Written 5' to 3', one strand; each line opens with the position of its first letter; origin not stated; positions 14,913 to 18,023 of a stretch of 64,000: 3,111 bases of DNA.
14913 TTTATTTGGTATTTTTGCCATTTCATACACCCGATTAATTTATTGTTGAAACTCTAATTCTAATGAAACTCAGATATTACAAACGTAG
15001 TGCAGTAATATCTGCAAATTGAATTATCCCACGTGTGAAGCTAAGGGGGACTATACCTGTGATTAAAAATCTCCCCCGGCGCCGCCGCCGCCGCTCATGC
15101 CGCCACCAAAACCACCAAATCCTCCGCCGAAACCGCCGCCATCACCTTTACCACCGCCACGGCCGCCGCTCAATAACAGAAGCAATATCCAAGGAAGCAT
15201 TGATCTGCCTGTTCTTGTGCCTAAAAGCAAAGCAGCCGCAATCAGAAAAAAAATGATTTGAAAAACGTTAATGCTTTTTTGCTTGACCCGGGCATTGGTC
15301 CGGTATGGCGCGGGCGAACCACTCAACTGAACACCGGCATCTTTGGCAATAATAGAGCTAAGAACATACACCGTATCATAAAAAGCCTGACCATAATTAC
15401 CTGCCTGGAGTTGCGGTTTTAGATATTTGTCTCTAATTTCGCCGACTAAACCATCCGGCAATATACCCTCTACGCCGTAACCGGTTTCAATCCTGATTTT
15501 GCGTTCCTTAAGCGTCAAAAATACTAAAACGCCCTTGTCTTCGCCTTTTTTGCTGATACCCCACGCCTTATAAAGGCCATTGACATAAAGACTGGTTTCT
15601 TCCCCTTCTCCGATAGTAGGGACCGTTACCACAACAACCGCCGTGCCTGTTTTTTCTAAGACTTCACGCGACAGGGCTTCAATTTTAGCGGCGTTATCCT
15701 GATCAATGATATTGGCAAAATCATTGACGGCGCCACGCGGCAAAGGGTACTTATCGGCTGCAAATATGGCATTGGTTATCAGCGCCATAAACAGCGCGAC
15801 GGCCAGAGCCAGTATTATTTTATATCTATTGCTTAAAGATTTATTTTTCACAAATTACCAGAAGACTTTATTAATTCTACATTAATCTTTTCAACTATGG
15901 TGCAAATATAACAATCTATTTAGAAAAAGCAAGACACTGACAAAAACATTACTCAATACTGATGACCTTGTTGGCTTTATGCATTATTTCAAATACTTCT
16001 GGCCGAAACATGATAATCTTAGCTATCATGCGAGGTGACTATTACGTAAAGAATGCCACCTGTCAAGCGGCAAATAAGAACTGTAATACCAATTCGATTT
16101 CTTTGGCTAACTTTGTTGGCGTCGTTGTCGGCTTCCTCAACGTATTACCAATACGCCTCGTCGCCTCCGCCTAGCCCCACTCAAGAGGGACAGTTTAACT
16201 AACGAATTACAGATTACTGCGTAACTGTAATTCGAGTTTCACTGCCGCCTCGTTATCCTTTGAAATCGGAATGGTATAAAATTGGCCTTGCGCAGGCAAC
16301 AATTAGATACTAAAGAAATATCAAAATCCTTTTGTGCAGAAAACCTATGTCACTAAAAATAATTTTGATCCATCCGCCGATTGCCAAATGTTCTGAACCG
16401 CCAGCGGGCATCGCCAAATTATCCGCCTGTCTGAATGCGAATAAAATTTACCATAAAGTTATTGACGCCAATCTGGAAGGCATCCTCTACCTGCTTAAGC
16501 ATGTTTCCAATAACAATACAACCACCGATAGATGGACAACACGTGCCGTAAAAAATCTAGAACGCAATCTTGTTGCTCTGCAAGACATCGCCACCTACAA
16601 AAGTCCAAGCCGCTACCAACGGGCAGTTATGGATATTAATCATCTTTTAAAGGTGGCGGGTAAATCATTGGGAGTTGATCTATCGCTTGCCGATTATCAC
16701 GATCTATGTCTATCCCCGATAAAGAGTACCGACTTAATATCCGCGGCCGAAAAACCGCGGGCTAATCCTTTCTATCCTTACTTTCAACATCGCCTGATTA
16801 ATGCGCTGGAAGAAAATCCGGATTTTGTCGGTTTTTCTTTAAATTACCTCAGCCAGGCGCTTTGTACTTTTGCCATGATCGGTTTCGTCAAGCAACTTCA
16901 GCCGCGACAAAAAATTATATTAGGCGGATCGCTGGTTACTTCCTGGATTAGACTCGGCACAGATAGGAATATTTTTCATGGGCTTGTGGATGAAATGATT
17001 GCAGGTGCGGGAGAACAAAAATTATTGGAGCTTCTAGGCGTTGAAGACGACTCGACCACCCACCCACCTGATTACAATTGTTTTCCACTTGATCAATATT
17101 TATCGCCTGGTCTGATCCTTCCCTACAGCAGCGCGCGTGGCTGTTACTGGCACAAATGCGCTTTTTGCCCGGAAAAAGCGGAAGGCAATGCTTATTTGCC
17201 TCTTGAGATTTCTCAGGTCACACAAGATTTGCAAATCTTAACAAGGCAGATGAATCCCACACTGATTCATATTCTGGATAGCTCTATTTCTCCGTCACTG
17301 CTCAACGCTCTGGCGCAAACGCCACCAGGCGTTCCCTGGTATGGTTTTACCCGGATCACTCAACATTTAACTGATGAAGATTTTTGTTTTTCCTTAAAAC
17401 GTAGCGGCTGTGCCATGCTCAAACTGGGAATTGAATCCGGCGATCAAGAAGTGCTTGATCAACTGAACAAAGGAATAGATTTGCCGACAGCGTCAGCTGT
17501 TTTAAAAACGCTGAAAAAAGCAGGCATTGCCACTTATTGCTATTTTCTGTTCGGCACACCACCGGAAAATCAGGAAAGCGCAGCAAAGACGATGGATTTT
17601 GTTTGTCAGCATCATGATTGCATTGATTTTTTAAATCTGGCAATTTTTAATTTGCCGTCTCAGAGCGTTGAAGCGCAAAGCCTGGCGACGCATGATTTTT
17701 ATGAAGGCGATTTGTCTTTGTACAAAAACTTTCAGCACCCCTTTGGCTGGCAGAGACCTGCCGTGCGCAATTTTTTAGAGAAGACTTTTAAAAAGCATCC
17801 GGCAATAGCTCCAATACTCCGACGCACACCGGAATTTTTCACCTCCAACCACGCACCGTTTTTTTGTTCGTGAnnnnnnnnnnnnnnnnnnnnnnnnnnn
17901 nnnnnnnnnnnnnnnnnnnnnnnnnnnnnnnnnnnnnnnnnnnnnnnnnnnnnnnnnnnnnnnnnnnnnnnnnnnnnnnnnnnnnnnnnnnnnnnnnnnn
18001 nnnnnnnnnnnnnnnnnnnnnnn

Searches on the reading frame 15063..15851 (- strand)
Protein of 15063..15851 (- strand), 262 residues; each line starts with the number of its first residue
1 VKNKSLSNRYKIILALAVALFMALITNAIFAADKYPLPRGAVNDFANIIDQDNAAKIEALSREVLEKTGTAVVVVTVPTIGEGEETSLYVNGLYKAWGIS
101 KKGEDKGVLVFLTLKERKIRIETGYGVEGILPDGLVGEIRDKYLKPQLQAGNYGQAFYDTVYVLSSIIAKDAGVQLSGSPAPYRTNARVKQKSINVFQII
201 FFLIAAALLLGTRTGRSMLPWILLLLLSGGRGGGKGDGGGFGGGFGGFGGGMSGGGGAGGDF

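Call 84: search_protein_families(library=pfam, proteins=[window:15063-15851:-], max_evalue=0.00001)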
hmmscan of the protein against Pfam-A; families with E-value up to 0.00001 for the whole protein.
window:15063-15851:- (262 aa): 1 family
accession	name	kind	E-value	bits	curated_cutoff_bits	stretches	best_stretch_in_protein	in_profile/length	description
PF04536.20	TPM_phosphatase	-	2.7e-33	115.1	22.1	1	42-162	1-120/125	TPM domain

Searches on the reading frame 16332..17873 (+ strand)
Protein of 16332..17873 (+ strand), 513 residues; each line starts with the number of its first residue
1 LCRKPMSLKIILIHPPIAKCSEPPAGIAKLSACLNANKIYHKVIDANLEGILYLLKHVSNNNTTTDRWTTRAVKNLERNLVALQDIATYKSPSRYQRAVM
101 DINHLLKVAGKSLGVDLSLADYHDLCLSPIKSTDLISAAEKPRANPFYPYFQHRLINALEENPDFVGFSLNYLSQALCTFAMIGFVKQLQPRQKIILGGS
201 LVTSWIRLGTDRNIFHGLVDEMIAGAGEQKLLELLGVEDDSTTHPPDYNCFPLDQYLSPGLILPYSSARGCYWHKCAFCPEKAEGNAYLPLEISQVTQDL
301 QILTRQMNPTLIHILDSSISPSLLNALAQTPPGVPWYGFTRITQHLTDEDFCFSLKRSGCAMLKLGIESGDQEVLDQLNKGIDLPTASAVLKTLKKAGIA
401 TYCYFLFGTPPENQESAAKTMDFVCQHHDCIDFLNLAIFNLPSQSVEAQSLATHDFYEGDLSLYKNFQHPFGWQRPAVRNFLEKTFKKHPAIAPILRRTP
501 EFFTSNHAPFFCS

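Call 84: search_protein_families(library=pfam, proteins=[window:16332-17873:+], max_evalue=0.00001)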
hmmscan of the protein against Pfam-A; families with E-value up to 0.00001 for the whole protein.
window:16332-17873:+ (513 aa): 1 family
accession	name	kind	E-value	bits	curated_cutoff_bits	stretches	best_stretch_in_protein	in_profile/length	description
PF04055.27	Radical_SAM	-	6.1e-09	36.7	29.5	1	268-424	4-166/166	Radical SAM superfamily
